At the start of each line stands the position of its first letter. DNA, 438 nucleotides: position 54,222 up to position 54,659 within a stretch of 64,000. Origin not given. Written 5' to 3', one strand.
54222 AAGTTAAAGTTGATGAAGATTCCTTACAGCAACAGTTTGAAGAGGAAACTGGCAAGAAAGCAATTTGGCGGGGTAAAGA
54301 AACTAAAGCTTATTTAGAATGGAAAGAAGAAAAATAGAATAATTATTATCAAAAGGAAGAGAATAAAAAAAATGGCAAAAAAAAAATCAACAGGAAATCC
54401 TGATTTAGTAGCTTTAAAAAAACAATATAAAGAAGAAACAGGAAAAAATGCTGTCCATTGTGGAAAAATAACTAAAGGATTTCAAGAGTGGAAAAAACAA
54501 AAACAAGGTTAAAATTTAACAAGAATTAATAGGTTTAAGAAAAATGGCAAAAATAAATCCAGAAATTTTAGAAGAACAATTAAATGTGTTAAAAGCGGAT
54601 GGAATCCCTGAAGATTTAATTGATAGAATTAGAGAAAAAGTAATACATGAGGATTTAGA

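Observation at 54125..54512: RpoA1 carries a Lys-rich tail ending in a mini-domain that is duplicated as a free 46-aa ORF between rpoA1 and rpoA2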

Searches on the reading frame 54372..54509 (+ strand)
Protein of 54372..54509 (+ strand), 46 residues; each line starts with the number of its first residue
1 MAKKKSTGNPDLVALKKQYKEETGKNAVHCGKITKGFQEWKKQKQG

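Call 4: search_protein_families(library=pfam, proteins=[window:54372-54509:+], max_evalue=1)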
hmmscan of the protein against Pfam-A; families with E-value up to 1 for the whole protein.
seq(46 aa): 1 family
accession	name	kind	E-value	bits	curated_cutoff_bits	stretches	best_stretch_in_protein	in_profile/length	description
PF00458.25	WHEP-TRS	-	0.021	15.3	32.5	1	12-26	32-46/53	WHEP-TRS domain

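Call 9: find_homologous_proteins(query=A2, max_evalue=0.01)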
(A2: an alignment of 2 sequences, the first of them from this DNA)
Query A2 (2 sequences) (46 aa, profile of the alignment): 13 proteins with E <= 0.01 among 18 candidates.
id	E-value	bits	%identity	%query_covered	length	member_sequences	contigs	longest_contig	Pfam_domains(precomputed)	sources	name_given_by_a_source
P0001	4.0e-25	105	100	100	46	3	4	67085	-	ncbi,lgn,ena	-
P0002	1.5e-16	78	77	96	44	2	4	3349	-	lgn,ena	-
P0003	1.7e-16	77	74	93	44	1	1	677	-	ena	-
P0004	2.4e-16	77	77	96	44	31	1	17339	-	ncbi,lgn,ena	-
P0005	3.7e-14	70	56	70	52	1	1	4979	-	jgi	-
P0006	5.5e-13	66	56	89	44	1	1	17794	-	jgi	jgi:uncharacterized protein YktA (UPF0223 family)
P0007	2.2e-11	61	54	80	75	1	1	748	-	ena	-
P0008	3.6e-11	60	56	89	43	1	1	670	-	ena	-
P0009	8.6e-11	59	60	65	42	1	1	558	-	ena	-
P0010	1.1e-10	59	56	74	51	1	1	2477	-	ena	-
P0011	1.6e-9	55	48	63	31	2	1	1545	-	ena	-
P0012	4.2e-6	44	55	63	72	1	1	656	-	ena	-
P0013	3.1e-4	38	43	80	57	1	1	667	-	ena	-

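Call 11: find_encoding_contigs(protein=P0004, flank=6000, max_places=4)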
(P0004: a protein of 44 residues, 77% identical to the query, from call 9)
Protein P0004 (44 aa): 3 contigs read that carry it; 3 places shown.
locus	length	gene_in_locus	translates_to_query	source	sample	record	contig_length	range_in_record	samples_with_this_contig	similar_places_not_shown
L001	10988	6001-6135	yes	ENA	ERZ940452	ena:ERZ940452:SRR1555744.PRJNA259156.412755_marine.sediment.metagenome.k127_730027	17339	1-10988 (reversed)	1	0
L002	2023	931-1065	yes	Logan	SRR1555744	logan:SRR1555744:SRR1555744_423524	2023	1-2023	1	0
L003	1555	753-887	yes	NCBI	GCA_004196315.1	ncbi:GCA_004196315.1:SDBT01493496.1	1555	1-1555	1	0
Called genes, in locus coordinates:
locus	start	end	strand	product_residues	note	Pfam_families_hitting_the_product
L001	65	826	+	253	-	-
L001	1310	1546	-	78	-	-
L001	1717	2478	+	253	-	-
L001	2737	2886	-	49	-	-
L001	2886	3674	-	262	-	-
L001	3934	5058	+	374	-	-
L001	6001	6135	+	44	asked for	-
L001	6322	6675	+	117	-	-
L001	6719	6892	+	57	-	-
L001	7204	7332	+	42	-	-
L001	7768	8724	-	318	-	-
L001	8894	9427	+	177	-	PF03692:CxxCxxCC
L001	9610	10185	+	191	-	PF04307:YdjM (weak)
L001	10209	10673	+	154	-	-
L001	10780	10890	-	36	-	-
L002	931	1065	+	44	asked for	-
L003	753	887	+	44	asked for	-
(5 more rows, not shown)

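Call 12: find_encoding_contigs(protein=P0006, flank=6000, max_places=3)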
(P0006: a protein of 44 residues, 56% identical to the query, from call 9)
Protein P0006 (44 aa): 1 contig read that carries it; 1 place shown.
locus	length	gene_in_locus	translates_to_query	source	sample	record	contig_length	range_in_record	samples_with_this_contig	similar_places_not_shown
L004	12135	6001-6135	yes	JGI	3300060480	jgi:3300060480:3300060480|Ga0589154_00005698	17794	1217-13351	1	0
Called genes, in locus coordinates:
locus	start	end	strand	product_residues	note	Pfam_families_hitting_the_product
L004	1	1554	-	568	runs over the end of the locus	PF00501:AMP-binding, PF13193:AMP-binding_C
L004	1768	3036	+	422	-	PF02073:Peptidase_M29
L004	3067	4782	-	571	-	PF00501:AMP-binding, PF13193:AMP-binding_C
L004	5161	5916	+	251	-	PF08423:Rad51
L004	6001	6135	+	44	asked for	-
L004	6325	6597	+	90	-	PF26485:DUF8156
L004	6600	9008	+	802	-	PF03104:DNA_pol_B_exo1, PF00136:DNA_pol_B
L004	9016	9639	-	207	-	PF06445:GyrI-like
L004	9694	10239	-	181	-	-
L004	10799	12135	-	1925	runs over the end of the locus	?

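Call 13: find_encoding_contigs(protein=P0005, flank=5000, max_places=3)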
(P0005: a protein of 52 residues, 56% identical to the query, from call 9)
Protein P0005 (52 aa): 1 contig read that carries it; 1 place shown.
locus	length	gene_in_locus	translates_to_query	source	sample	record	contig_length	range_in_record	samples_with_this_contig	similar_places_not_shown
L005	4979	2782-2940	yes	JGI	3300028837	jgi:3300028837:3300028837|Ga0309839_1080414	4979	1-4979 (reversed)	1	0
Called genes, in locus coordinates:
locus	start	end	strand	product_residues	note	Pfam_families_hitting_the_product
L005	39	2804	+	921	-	PF04997:RNA_pol_Rpb1_1, PF00623:RNA_pol_Rpb1_2, PF04983:RNA_pol_Rpb1_3, PF05000:RNA_pol_Rpb1_4, PF04998:RNA_pol_Rpb1_5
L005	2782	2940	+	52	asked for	-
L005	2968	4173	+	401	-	PF04998:RNA_pol_Rpb1_5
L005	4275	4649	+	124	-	PF01248:Ribosomal_L7Ae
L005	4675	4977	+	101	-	?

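Call 14: find_encoding_contigs(protein=P0010, flank=5000, max_places=3)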
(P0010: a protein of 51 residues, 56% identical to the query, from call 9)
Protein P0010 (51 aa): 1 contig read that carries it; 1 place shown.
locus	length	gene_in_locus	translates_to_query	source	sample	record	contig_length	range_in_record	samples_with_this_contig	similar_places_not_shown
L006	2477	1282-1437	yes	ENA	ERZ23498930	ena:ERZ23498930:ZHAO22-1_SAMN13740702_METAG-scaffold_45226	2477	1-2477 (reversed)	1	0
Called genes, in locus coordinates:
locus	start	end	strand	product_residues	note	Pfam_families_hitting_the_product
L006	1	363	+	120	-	?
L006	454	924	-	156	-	-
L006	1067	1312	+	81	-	-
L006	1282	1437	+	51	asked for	-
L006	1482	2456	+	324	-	-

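Call 15: find_encoding_contigs(protein=P0001, flank=3000, max_places=4)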
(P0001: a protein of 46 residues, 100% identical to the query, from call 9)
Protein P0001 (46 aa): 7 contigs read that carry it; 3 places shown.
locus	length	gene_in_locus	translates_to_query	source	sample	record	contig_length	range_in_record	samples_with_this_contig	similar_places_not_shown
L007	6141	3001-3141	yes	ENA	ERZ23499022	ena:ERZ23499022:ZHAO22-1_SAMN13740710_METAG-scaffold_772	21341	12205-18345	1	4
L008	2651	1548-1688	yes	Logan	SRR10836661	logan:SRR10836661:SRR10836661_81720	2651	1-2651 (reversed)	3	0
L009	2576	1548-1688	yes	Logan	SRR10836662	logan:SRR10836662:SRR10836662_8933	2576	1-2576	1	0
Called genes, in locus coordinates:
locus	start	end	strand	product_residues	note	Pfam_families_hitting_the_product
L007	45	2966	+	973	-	PF04997:RNA_pol_Rpb1_1, PF00623:RNA_pol_Rpb1_2, PF04983:RNA_pol_Rpb1_3, PF05000:RNA_pol_Rpb1_4, PF04998:RNA_pol_Rpb1_5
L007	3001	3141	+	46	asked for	-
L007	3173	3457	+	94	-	PF04998:RNA_pol_Rpb1_5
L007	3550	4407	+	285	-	PF04998:RNA_pol_Rpb1_5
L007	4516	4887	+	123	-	PF01248:Ribosomal_L7Ae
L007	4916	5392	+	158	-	PF13184:KH_NusA_1st (faint), PF07650:KH_2 (weak), PF26594:KH_NusA_2nd (faint), PF13083:KH_KhpA-B (faint), PF00013:KH_1 (faint), PF07650:KH_2 (weak)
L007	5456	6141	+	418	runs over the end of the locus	PF05343:Peptidase_M42 (faint), PF04389:Peptidase_M28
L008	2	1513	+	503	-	?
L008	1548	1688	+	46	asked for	-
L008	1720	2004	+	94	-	PF04998:RNA_pol_Rpb1_5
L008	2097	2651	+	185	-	?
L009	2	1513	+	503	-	?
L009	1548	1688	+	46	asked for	-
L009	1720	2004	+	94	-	PF04998:RNA_pol_Rpb1_5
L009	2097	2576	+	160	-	?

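Call 20: find_related_loci(query=A3, collection=genome_contigs, flank=8000)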
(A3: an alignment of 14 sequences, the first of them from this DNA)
Query A3 (46 aa) in genome_contigs; peptide patterns used: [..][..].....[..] (x = any residue, [..] = any of these).
599 stretches matched a pattern (row limit reached: there are more); 61 encode a relative of the query (tblastn E <= 1e-3); 61 distinct loci.
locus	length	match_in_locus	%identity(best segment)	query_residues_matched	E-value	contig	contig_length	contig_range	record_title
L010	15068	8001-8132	77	1-44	2e-19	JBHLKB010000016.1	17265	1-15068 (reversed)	MAG: Candidatus Hodarchaeota archaeon isolate DZ1B.234 DZ1B.234@9614, whole genome shotgun sequence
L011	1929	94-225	75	1-44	3e-19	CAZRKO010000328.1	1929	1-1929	MAG TPA_asm: uncultured archaeon isolate binchicken_co122_36 genome assembly, contig: NODE_84580_length_1929_cov_3.76947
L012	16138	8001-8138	74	1-46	8e-19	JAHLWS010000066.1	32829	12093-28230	MAG: Promethearchaeota archaeon isolate 33X4 k141_63590, whole genome shotgun sequence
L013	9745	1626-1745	80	1-40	2e-18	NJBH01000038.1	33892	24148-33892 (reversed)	MAG: Promethearchaeota archaeon Loki_b32 850, whole genome shotgun sequence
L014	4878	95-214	80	1-40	3e-18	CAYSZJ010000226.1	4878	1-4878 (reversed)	MAG TPA_asm: uncultured archaeon isolate SRP239594_co1_24 genome assembly, contig: NODE_13339_length_4878_cov_22.656645,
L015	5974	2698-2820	80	1-41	4e-18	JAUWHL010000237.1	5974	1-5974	MAG: Promethearchaeota archaeon isolate CSMAG_2267 CSMAG_2267_k141_3775224_length_5974_cov_5.0211, whole genome shotgun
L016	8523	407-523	79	2-40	2e-17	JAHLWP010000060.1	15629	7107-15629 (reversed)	MAG: Promethearchaeota archaeon isolate 9R3_44 NODE_780_length_15629_cov_225.546745, whole genome shotgun sequence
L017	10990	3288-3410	59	6-46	1e-9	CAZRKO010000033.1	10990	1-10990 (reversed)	MAG TPA_asm: uncultured archaeon isolate binchicken_co122_36 genome assembly, contig: NODE_4777_length_10990_cov_5.42761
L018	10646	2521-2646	57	3-46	2e-9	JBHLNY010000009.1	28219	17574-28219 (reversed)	MAG: Promethearchaeota archaeon isolate DZ2S.398 DZ2S.398@4777, whole genome shotgun sequence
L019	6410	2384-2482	64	14-46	6e-9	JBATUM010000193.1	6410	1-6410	MAG: Promethearchaeia archaeon isolate MFD12951_ilm_asm_bin5 k127_104609, whole genome shotgun sequence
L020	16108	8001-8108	64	11-46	7e-9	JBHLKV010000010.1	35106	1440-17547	MAG: Candidatus Hodarchaeota archaeon isolate DZ1M.223 DZ1M.223@3692, whole genome shotgun sequence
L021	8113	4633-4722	73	14-43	8e-9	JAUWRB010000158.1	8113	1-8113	MAG: Promethearchaeota archaeon isolate CSMAG_2517 CSMAG_2517_k141_766274_length_8113_cov_8.7100, whole genome shotgun s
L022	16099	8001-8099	64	14-46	8e-9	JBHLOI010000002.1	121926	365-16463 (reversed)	MAG: Promethearchaeota archaeon isolate DZ3M.320 DZ3M.320@250, whole genome shotgun sequence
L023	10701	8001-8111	57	10-46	7e-9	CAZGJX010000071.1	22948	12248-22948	MAG TPA_asm: uncultured archaeon isolate binchicken_co228_481 genome assembly, contig: NODE_2958_length_22948_cov_7.2376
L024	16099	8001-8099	64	14-46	1e-8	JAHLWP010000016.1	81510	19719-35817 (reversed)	MAG: Promethearchaeota archaeon isolate 9R3_44 NODE_21_length_81510_cov_265.983611, whole genome shotgun sequence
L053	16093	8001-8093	55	14-44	1e-5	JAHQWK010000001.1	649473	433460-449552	MAG: Promethearchaeia archaeon isolate ABR05 NODE_1_length_649473_cov_10, whole genome shotgun sequence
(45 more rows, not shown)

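Call 22: find_homologous_proteins(query=A3, max_evalue=0.01)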
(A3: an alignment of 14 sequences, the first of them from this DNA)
Query A3 (14 sequences) (46 aa, profile of the alignment): 136 proteins with E <= 0.01 among 5468 candidates; the best 120 are listed.
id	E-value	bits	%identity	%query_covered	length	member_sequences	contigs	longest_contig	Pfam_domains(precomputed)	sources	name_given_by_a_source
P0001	1.6e-18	84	100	100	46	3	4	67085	-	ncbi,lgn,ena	-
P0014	2.1e-18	83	74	93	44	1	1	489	-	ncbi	-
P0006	3.3e-17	80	56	89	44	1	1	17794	-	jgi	jgi:uncharacterized protein YktA (UPF0223 family)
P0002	3.3e-17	80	77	96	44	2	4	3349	-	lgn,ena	-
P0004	6.0e-17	79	77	96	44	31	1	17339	-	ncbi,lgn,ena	-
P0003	1.1e-16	78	74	93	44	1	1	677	-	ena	-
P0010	1.4e-16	78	56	74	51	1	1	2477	-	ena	-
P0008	2.4e-16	77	56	89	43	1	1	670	-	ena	-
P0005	8.8e-16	75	56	70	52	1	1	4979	-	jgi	-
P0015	3.9e-15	73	51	89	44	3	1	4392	-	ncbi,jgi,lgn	jgi:hypothetical protein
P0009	5.6e-15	72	60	65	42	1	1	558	-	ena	-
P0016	5.9e-15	72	49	89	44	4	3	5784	-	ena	-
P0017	7.0e-15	72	48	96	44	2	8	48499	-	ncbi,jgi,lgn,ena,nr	ncbi:MAG TPA: hypothetical protein VMV43_11855 [Candidatus Nanopelagicaceae bacterium]|jgi:hypotheti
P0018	8.1e-15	72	51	89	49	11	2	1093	-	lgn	-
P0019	1.1e-14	72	51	89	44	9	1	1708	-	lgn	-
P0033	2.7e-12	64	63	59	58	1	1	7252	-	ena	-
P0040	1.1e-11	62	43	100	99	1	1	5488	-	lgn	-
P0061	1.7e-8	52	44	54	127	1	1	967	-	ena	-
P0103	1.5e-5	42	54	57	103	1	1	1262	-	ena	-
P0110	3.5e-5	41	62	57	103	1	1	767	-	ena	-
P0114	7.5e-5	40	58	57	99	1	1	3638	-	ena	-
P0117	1.0e-4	40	48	54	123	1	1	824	-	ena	-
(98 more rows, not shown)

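Call 32: predict_structure(alignment_id=A4)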
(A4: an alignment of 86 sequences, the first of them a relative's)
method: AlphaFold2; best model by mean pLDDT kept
length: 46 residues; sequences in the alignment: 86
mean_pLDDT: 78.9   pTM: 0.51
mean pLDDT of the five models: 78.9, 78.6, 78.3, 77.2, 76.7
residues with pLDDT >= 90: 7; 70-90: 28; 50-70: 7; < 50: 4
segments of 3 or more residues with pLDDT < 50: none
pLDDT, mean of each block of 10 residues (from residue 1): 51 85 89 90 80
secondary structure, 60 per line:
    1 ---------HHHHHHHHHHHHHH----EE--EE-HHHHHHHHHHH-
elements in order: H10-23 H35-45

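Call 34: search_protein_representatives(alignment_id=A4)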
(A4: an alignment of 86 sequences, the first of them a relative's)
Query: 86 sequences, 121 profile positions. Proteins with E-value up to 0.001 (for the whole library): 518; up to 1e-10: 114; up to 1e-30: 2. The best 150 are listed.
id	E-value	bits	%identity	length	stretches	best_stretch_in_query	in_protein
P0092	1.3e-31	125.6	-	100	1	14-101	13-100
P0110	6.4e-31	123.4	-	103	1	22-117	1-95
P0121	2.7e-30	121.4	-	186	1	14-111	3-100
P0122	1.6e-27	112.4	-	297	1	12-113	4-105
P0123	1.7e-27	112.3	-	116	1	11-104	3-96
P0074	5.0e-27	110.8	-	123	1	10-112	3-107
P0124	5.1e-27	110.8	-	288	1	13-119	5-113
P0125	2.3e-26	108.7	-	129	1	10-104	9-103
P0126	9.0e-26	106.8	-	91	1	22-103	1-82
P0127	3.4e-25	104.9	-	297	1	13-102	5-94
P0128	4.6e-25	104.5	-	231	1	13-102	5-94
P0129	1.1e-24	103.2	-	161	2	22-113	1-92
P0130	1.2e-24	103.1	-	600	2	14-55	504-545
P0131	1.4e-24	102.9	-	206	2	18-57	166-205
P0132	1.5e-24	102.8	-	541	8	11-50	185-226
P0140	3.1e-22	95.4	-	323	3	8-51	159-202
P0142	2.0e-21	92.8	-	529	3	17-59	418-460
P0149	2.2e-20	89.4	-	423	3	7-73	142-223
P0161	1.3e-18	83.6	-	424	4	9-50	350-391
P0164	1.7e-18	83.3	-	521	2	11-68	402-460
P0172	1.9e-16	76.7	-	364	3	11-55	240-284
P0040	8.1e-16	74.6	-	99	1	6-65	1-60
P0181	1.2e-14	70.9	-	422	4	9-78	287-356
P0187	2.6e-13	66.5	-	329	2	9-53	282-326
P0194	2.2e-12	63.5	-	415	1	11-71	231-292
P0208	4.6e-11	59.3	-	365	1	10-54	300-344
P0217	1.3e-10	57.8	-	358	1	6-52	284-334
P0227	3.5e-10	56.4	-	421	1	18-80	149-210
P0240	1.1e-09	54.9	-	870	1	11-59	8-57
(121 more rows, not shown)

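Call 36: fold_search(model_id=the predicted structure, library=pdb)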
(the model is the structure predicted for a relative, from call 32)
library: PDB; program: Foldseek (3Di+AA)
matches with E <= 10: 6; with E <= 0.001: 0
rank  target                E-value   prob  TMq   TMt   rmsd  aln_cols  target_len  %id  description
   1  5oay_MODEL_1_A        7.0e+00  0.04  0.31  0.20   7.2        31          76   13  M. tuberculosis [4Fe-4S] protein WhiB1 is a four-helix bundle that forms a NO-sensitive complex with sigmaA an (released 2018-01-03)
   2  6koi_J                8.1e+00  0.03  0.33  0.12   8.7        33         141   24  Crystal structure of SNX11-PXe domain in dimer form. (released 2020-07-08)
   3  4qwn_A                8.7e+00  0.06  0.36  0.06   8.6        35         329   17  Histone demethylase KDM2A-H3K36ME1-alpha-KG complex structure (released 2014-11-05)
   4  6koi_L                8.7e+00  0.03  0.33  0.12   9.8        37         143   27  Crystal structure of SNX11-PXe domain in dimer form. (released 2020-07-08)
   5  2q37                  9.4e+00  0.05  0.39  0.15   5.5        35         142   17  Crystal structure of OHCU decarboxylase in the presence of (S)-allantoin (released 2007-06-12)
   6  8u9c_A                9.4e+00  0.02  0.28  0.03   7.5        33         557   30  Cdc48-Shp1 unfolding native substrate, Class 5 (released 2024-11-06)

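Call 38: search_protein_families(library=pfam, alignment_id=A6, max_evalue=0.001)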
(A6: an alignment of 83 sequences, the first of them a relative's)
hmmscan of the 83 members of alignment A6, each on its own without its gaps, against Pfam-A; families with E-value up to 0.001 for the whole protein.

A. member 1, P0121 (186 aa): 1 family
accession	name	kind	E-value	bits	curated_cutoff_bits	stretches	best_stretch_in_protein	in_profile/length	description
PF00512.31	HisKA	-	8.8e-08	32.5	26.9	1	104-155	6-54/66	His Kinase A (phospho-acceptor) domain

B. families by the number of members that match (of 83 scanned): 41 families (the first 25 are shown)
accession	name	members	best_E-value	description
PF00072.30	Response_reg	29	3.4e-23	Response regulator receiver domain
PF00512.31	HisKA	19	4.4e-19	His Kinase A (phospho-acceptor) domain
PF00005.33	ABC_tran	3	1.2e-35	ABC transporter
PF04998.22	RNA_pol_Rpb1_5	2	4.5e-28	RNA polymerase Rpb1, domain 5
PF00071.28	Ras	2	6.5e-27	Ras family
PF08477.19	Roc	2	1.1e-21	Ras of Complex, Roc, domain of DAPkinase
PF12799.13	LRR_4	2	5.1e-20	Leucine Rich repeats (2 copies)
PF00025.27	Arf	2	6e-18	ADP-ribosylation factor family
PF13855.12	LRR_8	2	2.7e-12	Leucine rich repeat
PF23598.1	LRR_14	2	3.1e-10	Leucine-rich repeat region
PF13240.11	Zn_Ribbon_1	2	1.4e-08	zinc-ribbon domain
PF04670.18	Gtr1_RagA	2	6.1e-08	Gtr1/RagA G protein conserved region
PF12773.13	DZR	2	1.5e-06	Double zinc ribbon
PF13248.11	Zn_ribbon_3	2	4.7e-06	zinc-ribbon domain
PF23198.2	PDE8A_N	2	1.5e-05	PDE8A-like, N-terminal domain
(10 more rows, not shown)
